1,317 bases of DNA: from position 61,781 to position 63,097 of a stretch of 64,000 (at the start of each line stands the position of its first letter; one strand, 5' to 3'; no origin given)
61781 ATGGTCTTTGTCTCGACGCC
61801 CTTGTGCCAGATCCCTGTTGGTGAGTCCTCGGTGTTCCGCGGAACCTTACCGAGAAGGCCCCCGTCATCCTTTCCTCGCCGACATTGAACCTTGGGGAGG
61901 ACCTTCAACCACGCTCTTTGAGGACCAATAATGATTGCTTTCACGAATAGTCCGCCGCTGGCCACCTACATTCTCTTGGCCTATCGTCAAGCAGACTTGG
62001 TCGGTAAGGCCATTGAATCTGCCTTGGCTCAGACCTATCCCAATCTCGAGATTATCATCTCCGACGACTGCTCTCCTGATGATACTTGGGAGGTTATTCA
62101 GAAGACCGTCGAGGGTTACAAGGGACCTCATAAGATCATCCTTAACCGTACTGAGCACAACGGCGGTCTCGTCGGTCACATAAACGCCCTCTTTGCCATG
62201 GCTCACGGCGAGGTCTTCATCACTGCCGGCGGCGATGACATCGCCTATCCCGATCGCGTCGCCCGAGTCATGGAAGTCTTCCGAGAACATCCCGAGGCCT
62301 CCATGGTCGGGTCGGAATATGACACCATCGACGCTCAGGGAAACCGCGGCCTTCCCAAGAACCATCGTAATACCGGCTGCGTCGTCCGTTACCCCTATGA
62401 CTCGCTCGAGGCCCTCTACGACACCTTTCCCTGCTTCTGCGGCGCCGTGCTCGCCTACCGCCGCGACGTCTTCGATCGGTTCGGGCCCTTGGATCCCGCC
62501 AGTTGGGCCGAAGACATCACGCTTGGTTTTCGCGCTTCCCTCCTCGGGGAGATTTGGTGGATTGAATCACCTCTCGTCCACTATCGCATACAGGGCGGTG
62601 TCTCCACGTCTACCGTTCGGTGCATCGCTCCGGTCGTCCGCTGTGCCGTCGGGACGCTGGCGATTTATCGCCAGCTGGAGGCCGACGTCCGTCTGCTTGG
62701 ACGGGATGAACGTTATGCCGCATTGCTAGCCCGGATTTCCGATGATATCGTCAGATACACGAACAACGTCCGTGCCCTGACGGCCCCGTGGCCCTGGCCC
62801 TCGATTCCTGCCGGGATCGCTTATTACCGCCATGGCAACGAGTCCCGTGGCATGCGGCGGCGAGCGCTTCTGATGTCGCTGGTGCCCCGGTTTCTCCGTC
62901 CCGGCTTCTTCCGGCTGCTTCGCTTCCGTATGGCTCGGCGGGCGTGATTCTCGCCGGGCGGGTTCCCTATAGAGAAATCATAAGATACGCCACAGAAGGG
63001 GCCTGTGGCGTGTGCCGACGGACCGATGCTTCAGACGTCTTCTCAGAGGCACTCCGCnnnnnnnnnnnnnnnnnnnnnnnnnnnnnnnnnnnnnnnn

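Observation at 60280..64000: Low-GC islet with glycan-modification genes in different stages of decay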

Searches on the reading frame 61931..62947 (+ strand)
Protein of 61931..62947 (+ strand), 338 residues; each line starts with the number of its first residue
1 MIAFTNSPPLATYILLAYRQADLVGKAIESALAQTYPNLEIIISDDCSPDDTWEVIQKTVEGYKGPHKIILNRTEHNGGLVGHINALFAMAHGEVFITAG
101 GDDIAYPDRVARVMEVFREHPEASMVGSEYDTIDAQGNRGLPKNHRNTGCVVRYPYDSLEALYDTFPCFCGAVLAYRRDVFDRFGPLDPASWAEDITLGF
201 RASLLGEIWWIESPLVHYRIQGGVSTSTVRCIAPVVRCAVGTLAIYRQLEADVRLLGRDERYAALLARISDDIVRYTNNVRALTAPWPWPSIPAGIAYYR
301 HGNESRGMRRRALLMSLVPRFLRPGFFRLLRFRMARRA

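Call 6: search_protein_families(library=pfam, proteins=[window:61931-62947:+], max_evalue=0.1)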
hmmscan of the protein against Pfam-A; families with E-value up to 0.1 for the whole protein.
window:61931-62947:+ (338 aa): 3 families
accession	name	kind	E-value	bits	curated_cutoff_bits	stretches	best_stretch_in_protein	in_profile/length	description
PF00535.33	Glycos_transf_2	-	9.3e-26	91.2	23.3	1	14-183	3-166/168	Glycosyl transferase family 2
PF13641.12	Glyco_tranf_2_3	-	3.3e-13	50.6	27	1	14-205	6-197/230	Glycosyltransferase like family 2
PF10111.15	Glyco_tranf_2_2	-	0.027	14.4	27.3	1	35-137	26-131/276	Glycosyltransferase like family 2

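Call 7: search_protein_families(library=ncbifam, proteins=[window:61931-62947:+], max_evalue=0.1)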
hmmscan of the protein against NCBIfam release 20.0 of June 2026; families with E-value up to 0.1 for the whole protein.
window:61931-62947:+ (338 aa): 18 families
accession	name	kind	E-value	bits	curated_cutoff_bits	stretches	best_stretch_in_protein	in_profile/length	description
NF053739.1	GlytfEpsEBac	equivalog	4e-19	68.6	450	1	14-141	6-131/265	glycosyltransferase EpsE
NF047683.1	TeichurnBiosyTuaG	equivalog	1.4e-12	47.8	400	1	7-138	4-131/252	teichuronic acid biosynthesis protein TuaG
NF041394.1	GtaseAglG_Halo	equivalog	1.8e-10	40.6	440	1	22-189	16-176/304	glucosyl-dolichyl phosphate glucuronosyltransferase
TIGR03937.1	PgaC_IcaA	equivalog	7.2e-10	38.4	422.3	1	9-126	45-159/407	poly-beta-1,6-N-acetyl-D-glucosamine synthase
NF050050.1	ProtGlycPglI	equivalog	7.7e-10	38.6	500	1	13-114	6-105/306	GalNAc(5)-diNAcBac-PP-undecaprenol beta-1,3-glucosyltransferase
NF007453.0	PRK10018.1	equivalog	7.3e-09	35.7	382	1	9-112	6-106/280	colanic acid biosynthesis glycosyltransferase WcaA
TIGR04017.1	WcaA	equivalog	9.5e-09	35.3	495.75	1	9-113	5-106/279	colanic acid biosynthesis glycosyltransferase WcaA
NF007482.0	PRK10073.1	equivalog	1.7e-06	27.3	423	1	14-118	11-111/334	glycosyltransferase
TIGR03469.1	HpnB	hypoth_equivalog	1.3e-05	24.4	379.25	1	9-84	44-121/386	hopene-associated glycosyltransferase HpnB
NF041875.1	EPS_EpsD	equivalog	5.9e-05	22.6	370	1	17-205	7-192/325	exopolysaccharide biosynthesis glycosyltransferase EpsD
TIGR03111.1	glyc2_xrt_Gpos1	hypoth_equivalog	0.00042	19.2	363.95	1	5-126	45-166/439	TIGR03111 family XrtG-associated glycosyltransferase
NF038299.1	EPS_HpsN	equivalog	0.00062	18.8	425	1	13-128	5-118/317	hormogonium polysaccharide biosynthesis glycosyltransferase HpsN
NF038302.1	EPS_HpsE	equivalog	0.0012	17.9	300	1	37-129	32-123/307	hormogonium polysaccharide biosynthesis glycosyltransferase HpsE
TIGR04440.1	glyco_TIGR04440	domain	0.0021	17.8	70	1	33-136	23-125/215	TIGR00180 family glycosyltransferase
NF007986.1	PRK10714.1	equivalog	0.0044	16.1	529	1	31-119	31-117/316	undecaprenyl-phosphate 4-deoxy-4-formamido-L-arabinose transferase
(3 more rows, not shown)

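Call 8: find_encoding_contigs(protein=window:61931-62947:+, flank=10000, max_places=8)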
Protein window:61931-62947:+ (338 aa): 7 contigs read that carry it; 5 places shown.
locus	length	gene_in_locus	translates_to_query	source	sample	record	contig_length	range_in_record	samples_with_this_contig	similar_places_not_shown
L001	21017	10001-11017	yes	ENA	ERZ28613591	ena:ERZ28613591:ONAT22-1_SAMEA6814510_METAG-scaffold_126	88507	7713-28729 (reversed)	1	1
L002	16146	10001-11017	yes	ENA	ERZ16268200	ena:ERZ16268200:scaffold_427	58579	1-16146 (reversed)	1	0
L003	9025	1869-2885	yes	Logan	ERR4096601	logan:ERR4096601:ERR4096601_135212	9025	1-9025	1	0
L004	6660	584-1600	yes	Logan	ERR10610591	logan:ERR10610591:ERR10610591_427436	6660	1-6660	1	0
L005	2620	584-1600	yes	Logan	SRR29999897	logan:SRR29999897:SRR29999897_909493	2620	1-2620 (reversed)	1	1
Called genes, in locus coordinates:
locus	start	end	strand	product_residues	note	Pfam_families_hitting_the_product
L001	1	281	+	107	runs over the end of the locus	PF00085:Thioredoxin, PF13098:Thioredoxin_2 (weak)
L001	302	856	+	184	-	PF01476:LysM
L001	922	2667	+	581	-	PF02690:Na_Pi_cotrans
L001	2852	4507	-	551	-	PF02463:SMC_N (faint), PF13476:AAA_23 (faint), PF00005:ABC_tran, PF13304:AAA_21 (faint), PF13555:AAA_29 (faint), PF13166:AAA_13 (faint), PF12848:ABC_tran_Xtn, PF00005:ABC_tran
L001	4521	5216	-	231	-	PF00149:Metallophos (weak)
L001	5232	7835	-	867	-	PF00521:DNA_topoisoIV, PF03989:DNA_gyraseA_C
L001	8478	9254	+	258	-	PF08795:DUF1796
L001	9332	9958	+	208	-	-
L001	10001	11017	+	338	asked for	PF13641:Glyco_tranf_2_3, PF00535:Glycos_transf_2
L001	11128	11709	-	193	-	PF00132:Hexapep, PF14602:Hexapep_2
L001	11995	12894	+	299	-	-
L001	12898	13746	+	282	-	PF01522:Polysacc_deac_1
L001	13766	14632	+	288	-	-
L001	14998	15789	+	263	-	PF04230:PS_pyruv_trans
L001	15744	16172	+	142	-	-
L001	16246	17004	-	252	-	-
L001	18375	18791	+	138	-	PF05523:FdtA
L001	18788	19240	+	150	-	PF25087:GMPPB_C (faint), PF25084:LbH_EIF2B (faint), PF00132:Hexapep (weak), PF14602:Hexapep_2 (faint), PF00132:Hexapep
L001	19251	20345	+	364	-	PF01041:DegT_DnrJ_EryC1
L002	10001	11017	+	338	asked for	PF13641:Glyco_tranf_2_3, PF00535:Glycos_transf_2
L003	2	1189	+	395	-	?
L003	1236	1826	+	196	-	-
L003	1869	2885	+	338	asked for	PF13641:Glyco_tranf_2_3, PF00535:Glycos_transf_2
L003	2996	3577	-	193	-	PF00132:Hexapep, PF14602:Hexapep_2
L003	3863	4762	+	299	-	-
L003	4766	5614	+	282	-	PF01522:Polysacc_deac_1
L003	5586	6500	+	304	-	-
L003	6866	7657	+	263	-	PF04230:PS_pyruv_trans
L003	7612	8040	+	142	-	-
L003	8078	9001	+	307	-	-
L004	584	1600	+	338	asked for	PF13641:Glyco_tranf_2_3, PF00535:Glycos_transf_2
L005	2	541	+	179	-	?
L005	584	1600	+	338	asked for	PF13641:Glyco_tranf_2_3, PF00535:Glycos_transf_2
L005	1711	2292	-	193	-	PF00132:Hexapep, PF14602:Hexapep_2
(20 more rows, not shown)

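Call 18: search_protein_families(library=pfam, proteins=[L001:11995-12894:+, L001:13718-14632:+, L001:16246-17004:-, L001:14998-15789:+, L001:15597-16172:+, L001:18258-18791:+], max_evalue=1)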
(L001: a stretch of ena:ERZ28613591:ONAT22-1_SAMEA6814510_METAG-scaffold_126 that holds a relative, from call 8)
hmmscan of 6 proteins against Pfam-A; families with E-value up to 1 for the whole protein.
L001:11995-12894:+ (299 aa): 0 families

L001:13718-14632:+ (304 aa): 0 families

L001:16246-17004:- (252 aa): 0 families

L001:14998-15789:+ (263 aa): 1 family
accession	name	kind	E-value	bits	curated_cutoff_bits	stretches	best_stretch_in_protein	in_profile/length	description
PF04230.19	PS_pyruv_trans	-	5.7e-12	46.6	25.3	1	13-223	1-164/280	Polysaccharide pyruvyl transferase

L001:15597-16172:+ (191 aa): 1 family
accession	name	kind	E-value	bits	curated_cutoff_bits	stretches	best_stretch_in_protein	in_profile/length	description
PF04230.19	PS_pyruv_trans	-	0.00029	21.3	25.3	1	84-115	239-270/280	Polysaccharide pyruvyl transferase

L001:18258-18791:+ (177 aa): 3 families
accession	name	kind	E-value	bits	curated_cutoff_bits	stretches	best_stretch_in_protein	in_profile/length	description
PF05523.17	FdtA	-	1.5e-43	148.2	23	1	46-174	3-129/131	WxcM-like, C-terminal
PF14667.12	Polysacc_synt_C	-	0.0088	16.6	28.7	1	81-115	22-56/111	Polysaccharide biosynthesis C-terminal domain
PF23644.1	YpeD-like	-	0.2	12.2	27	1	137-151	7-20/29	YpeD-like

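Call 39: find_homologous_proteins(query=window:61931-62947:+, max_evalue=1e-20)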
Query window:61931-62947:+ (338 aa): 270 proteins with E <= 1e-20 among 4637 candidates; the best 120 are listed.
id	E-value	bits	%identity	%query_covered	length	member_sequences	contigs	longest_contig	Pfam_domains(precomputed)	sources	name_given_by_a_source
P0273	2.4e-230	781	100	100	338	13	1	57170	PF13641.13,PF00535.33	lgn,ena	-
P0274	3.7e-59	219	46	75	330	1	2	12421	PF13641.13,PF00535.33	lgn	-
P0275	5.9e-58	215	39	95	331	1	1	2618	PF00535.33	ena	-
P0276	8.7e-57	211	37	95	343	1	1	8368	PF00535.33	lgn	-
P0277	3.3e-56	209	43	76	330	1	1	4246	PF13641.13,PF00535.33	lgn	-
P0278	1.2e-53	200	41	86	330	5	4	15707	PF13506.14,PF13641.13,PF00535.33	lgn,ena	-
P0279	2.1e-47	180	39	80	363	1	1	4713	PF13641.13,PF00535.33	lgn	-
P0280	1.6e-46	177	46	64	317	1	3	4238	PF13641.13,PF00535.33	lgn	-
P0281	1.2e-44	171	44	62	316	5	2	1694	PF13641.13,PF00535.33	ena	-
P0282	1.6e-44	170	43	65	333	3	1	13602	PF13641.13,PF00535.33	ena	-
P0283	9.5e-44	168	36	96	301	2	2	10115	PF13641.13,PF00535.33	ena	-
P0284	1.0e-43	168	46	64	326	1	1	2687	PF13641.13,PF00535.33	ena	-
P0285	2.5e-43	166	43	64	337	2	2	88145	PF13641.13,PF00535.33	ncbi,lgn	-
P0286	2.8e-43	166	40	64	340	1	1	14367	PF13641.13,PF00535.33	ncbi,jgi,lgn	jgi:glycosyltransferase involved in cell wall biosynthesis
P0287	4.0e-43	166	43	64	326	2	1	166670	PF13641.13,PF00535.33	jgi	jgi:glycosyltransferase involved in cell wall biosynthesis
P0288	5.0e-43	165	41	66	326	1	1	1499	PF13641.13,PF00535.33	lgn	-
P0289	1.1e-42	164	46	63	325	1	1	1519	PF13641.13,PF00535.33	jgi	jgi:glycosyltransferase involved in cell wall biosynthesis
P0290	1.9e-42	164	35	98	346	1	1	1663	PF13641.13,PF00535.33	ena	-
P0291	3.4e-42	163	39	84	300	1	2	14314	PF13641.13,PF00535.33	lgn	-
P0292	6.2e-42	162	44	67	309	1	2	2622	PF13641.13,PF00535.33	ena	-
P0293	6.4e-42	162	44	67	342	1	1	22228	PF13641.13,PF00535.33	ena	-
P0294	1.3e-41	161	42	65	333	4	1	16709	PF13641.13,PF00535.33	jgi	jgi:glycosyltransferase involved in cell wall biosynthesis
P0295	1.5e-41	161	40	66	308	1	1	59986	PF13641.13,PF00535.33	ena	-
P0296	2.5e-41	160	43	64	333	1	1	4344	PF13641.13,PF00535.33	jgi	-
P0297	3.5e-41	159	38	77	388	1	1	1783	PF13641.13,PF00535.33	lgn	-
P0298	3.6e-41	159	40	76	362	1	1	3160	PF13641.13,PF00535.33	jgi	jgi:hypothetical protein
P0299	3.7e-41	159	38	83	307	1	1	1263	PF13641.13,PF00535.33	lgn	-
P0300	4.1e-41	159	39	74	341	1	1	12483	PF13641.13,PF00535.33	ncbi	-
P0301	4.2e-41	159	39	66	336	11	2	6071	PF13641.13,PF00535.33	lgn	-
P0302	4.3e-41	159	39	66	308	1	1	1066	PF13641.13,PF00535.33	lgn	-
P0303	5.9e-41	159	43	64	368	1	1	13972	PF13641.13,PF00535.33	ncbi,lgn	-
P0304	6.8e-41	158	43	62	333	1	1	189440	PF13641.13,PF00535.33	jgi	jgi:cellulose synthase/poly-beta-1,6-N-acetylglucosamine synthase-like glycosyltransferase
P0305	8.1e-41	158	39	73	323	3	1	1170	PF13641.13,PF00535.33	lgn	-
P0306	8.5e-41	158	42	64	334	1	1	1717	PF00535.33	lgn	-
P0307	1.1e-40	158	44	64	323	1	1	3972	PF13641.13,PF00535.33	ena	-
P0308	1.4e-40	157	40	65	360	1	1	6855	PF00535.33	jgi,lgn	jgi:GT2 family glycosyltransferase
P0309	1.6e-40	157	38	66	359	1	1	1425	PF13641.13,PF00535.33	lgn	-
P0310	2.0e-40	157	41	64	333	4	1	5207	PF13641.13,PF00535.33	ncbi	-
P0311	2.5e-40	157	40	73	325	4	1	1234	PF13641.13,PF00535.33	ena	-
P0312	3.1e-40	156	39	67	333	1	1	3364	PF13641.13,PF00535.33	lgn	-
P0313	3.2e-40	156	37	64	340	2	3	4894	PF10111.15,PF13506.14,PF13641.13,PF00535.33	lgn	-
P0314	3.5e-40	156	45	64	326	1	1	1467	PF13641.13,PF00535.33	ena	-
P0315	3.5e-40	156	42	66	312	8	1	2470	PF13641.13,PF00535.33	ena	-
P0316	3.8e-40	156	37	78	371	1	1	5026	PF13641.13,PF00535.33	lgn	-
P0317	4.3e-40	156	41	64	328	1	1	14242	PF13641.13,PF00535.33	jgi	-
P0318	4.3e-40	156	42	64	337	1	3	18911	PF13641.13,PF00535.33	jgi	jgi:glycosyltransferase involved in cell wall biosynthesis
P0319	4.9e-40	156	43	62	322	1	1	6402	PF13641.13,PF00535.33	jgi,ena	jgi:glycosyltransferase involved in cell wall biosynthesis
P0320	5.8e-40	155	38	72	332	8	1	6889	PF13506.14,PF13641.13,PF00535.33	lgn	-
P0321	8.6e-40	155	38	67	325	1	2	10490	PF13641.13,PF00535.33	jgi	-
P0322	1.0e-39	155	43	63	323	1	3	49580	PF13641.13,PF00535.33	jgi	jgi:glycosyltransferase involved in cell wall biosynthesis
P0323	1.1e-39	155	41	62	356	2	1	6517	PF00535.33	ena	-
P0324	1.4e-39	154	39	67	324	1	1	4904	PF00535.33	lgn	-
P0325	1.6e-39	154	40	66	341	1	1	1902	PF13641.13,PF00535.33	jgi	jgi:glycosyltransferase involved in cell wall biosynthesis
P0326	1.7e-39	154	39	66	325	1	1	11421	PF00535.33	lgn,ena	-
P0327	1.8e-39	154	42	64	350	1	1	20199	PF13641.13,PF00535.33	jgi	jgi:hypothetical protein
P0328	2.0e-39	154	36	73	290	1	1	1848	PF13641.13,PF00535.33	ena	-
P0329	2.9e-39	153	37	79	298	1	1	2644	PF10111.15,PF13641.13,PF00535.33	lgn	-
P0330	3.0e-39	153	38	80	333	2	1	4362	PF13641.13,PF00535.33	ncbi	-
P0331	3.3e-39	153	42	64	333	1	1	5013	PF13641.13,PF00535.33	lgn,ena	-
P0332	3.6e-39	153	41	64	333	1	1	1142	PF13641.13,PF00535.33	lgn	-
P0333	3.6e-39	153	43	64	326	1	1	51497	PF13641.13,PF00535.33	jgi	jgi:glycosyltransferase involved in cell wall biosynthesis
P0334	4.9e-39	152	45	62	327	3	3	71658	PF13641.13,PF00535.33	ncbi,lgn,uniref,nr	ncbi:glycosyl transferase family 2 [Tahibacter aquaticus]|uniref:Glycosyl transferase family 2 n=1 T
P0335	4.9e-39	152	44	64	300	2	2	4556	PF13641.13,PF00535.33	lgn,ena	-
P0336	6.1e-39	152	40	63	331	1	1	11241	PF13641.13,PF00535.33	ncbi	-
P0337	6.4e-39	152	40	73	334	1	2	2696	PF13641.13,PF00535.33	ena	-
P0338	7.4e-39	152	39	66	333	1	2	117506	PF13641.13,PF00535.33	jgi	jgi:glycosyltransferase involved in cell wall biosynthesis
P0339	7.4e-39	152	40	64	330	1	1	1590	PF13641.13,PF00535.33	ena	-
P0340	8.1e-39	152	38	78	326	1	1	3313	PF13641.13,PF00535.33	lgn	-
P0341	1.1e-38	151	40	64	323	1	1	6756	PF13641.13,PF00535.33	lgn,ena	-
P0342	1.1e-38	151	38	66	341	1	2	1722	PF13641.13,PF00535.33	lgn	-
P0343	1.1e-38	151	42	62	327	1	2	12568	PF13641.13,PF00535.33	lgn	-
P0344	1.6e-38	151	41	63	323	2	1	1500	PF13641.13,PF00535.33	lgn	-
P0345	2.1e-38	150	39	67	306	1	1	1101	PF13641.13,PF00535.33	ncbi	-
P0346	2.2e-38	150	38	64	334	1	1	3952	PF13641.13,PF00535.33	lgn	-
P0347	3.2e-38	150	40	62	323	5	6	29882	PF13641.13,PF00535.33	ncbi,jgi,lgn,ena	jgi:glycosyltransferase involved in cell wall biosynthesis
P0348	3.6e-38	150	38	65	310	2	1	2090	PF13641.13,PF00535.33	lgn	-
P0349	3.7e-38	149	42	64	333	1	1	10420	PF13641.13,PF00535.33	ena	-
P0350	4.3e-38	149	37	66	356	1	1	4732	PF13641.13,PF00535.33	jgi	jgi:glycosyltransferase involved in cell wall biosynthesis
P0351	5.0e-38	149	43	62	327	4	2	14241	PF13641.13,PF00535.33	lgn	-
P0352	5.4e-38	149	42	62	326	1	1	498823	PF13641.13,PF00535.33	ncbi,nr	ncbi:MAG: glycosyltransferase family 2 protein [Rhodanobacteraceae bacterium]|nr:glycosyltransferase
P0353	5.8e-38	149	42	62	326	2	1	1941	PF13641.13,PF00535.33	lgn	-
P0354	6.0e-38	149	42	63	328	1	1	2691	PF13641.13,PF00535.33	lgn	-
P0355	6.0e-38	149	38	68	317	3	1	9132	PF13641.13,PF00535.33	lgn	-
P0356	6.5e-38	149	39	72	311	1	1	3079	PF13641.13,PF00535.33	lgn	-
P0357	7.0e-38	149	38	74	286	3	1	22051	PF13641.13,PF00535.33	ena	-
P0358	1.2e-37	148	42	67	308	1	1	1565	PF00535.33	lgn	-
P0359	1.3e-37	148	37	74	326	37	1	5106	PF13641.13,PF00535.33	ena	-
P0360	1.4e-37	148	39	67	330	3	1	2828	PF13641.13,PF00535.33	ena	-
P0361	1.5e-37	148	37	74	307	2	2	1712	PF13641.13,PF00535.33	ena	-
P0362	1.5e-37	147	39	65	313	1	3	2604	PF13641.13,PF00535.33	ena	-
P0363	1.6e-37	147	40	65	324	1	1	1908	PF13641.13,PF00535.33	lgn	-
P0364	1.6e-37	147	42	64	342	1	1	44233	PF00535.33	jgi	jgi:glycosyltransferase involved in cell wall biosynthesis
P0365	1.7e-37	147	37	79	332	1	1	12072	PF13641.13,PF00535.33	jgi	jgi:glycosyltransferase involved in cell wall biosynthesis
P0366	2.0e-37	147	37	77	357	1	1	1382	PF13641.13,PF00535.33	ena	-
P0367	2.2e-37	147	41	63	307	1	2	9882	PF13641.13,PF00535.33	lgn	-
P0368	2.2e-37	147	43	63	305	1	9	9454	PF00535.33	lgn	-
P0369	2.3e-37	147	32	97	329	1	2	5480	PF13641.13,PF00535.33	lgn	-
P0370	2.4e-37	147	38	74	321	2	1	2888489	PF13641.13,PF00535.33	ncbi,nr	ncbi:glycosyltransferase [Roseovarius bejariae]|nr:glycosyltransferase [Roseovarius bejariae]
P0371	2.6e-37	147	39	66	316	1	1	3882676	PF13641.13,PF00535.33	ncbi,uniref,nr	ncbi:glycosyltransferase [Tichowtungia aerotolerans]|uniref:Glycosyltransferase n=1 Tax=Tichowtungia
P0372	2.6e-37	147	37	74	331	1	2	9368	PF13641.13,PF00535.33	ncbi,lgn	-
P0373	4.0e-37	146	33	96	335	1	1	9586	PF13641.13,PF00535.33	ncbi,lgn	-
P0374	4.0e-37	146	41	64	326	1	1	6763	PF13641.13,PF00535.33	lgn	-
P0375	5.9e-37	146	39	64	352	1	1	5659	PF00535.33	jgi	jgi:hypothetical protein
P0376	6.3e-37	145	32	82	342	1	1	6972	PF13641.13,PF00535.33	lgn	-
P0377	7.0e-37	145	40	61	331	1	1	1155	PF00535.33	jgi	jgi:glycosyltransferase involved in cell wall biosynthesis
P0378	7.8e-37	145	36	77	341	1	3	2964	PF13641.13,PF00535.33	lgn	-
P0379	8.1e-37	145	38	64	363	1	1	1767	PF13641.13,PF00535.33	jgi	jgi:hypothetical protein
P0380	8.2e-37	145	34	80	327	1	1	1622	PF13641.13,PF00535.33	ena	-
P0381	8.9e-37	145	42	58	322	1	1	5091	PF13641.13,PF00535.33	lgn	-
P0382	9.3e-37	145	38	65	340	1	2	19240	PF10111.15,PF13641.13,PF00535.33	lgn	-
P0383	9.8e-37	145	35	83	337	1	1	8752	PF13641.13,PF00535.33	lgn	-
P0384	1.2e-36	145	37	75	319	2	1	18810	PF13641.13,PF00535.33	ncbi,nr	ncbi:MAG TPA: glycosyltransferase [Pararobbsia sp.]|nr:glycosyltransferase [Pararobbsia sp.]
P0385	1.5e-36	144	42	63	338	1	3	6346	PF13641.13,PF00535.33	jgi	jgi:glycosyltransferase involved in cell wall biosynthesis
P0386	1.8e-36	144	34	98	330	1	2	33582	PF13641.13,PF00535.33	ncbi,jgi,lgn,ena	-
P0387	1.8e-36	144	33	98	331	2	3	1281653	PF13641.13,PF00535.33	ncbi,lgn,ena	-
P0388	2.0e-36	144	37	68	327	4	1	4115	PF13641.13,PF00535.33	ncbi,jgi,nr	ncbi:MAG TPA: glycosyltransferase [Lysobacter sp.]|jgi:glycosyltransferase involved in cell wall bio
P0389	2.1e-36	144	36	67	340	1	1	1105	PF13641.13,PF00535.33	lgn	-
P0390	2.2e-36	144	39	66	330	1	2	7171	PF13641.13,PF00535.33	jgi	-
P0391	2.3e-36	144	38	64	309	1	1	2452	PF13641.13,PF00535.33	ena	-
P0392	2.3e-36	144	35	74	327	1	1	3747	PF13641.13,PF00535.33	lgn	-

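Call 47: search_protein_families(library=pfam, proteins=[L003:8-1189:+], max_evalue=0.01)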
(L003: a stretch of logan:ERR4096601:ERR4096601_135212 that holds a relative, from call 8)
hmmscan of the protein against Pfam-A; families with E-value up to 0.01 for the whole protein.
L003:8-1189:+ (393 aa): 2 families
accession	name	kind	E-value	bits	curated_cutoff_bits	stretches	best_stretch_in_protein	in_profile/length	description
PF00665.32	rve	-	1.1e-07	32.5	32.6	1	141-223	5-82/102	Integrase core domain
PF13556.12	HTH_30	-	0.0044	17.2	27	0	8-36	3-31/59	PucR C-terminal helix-turn-helix domain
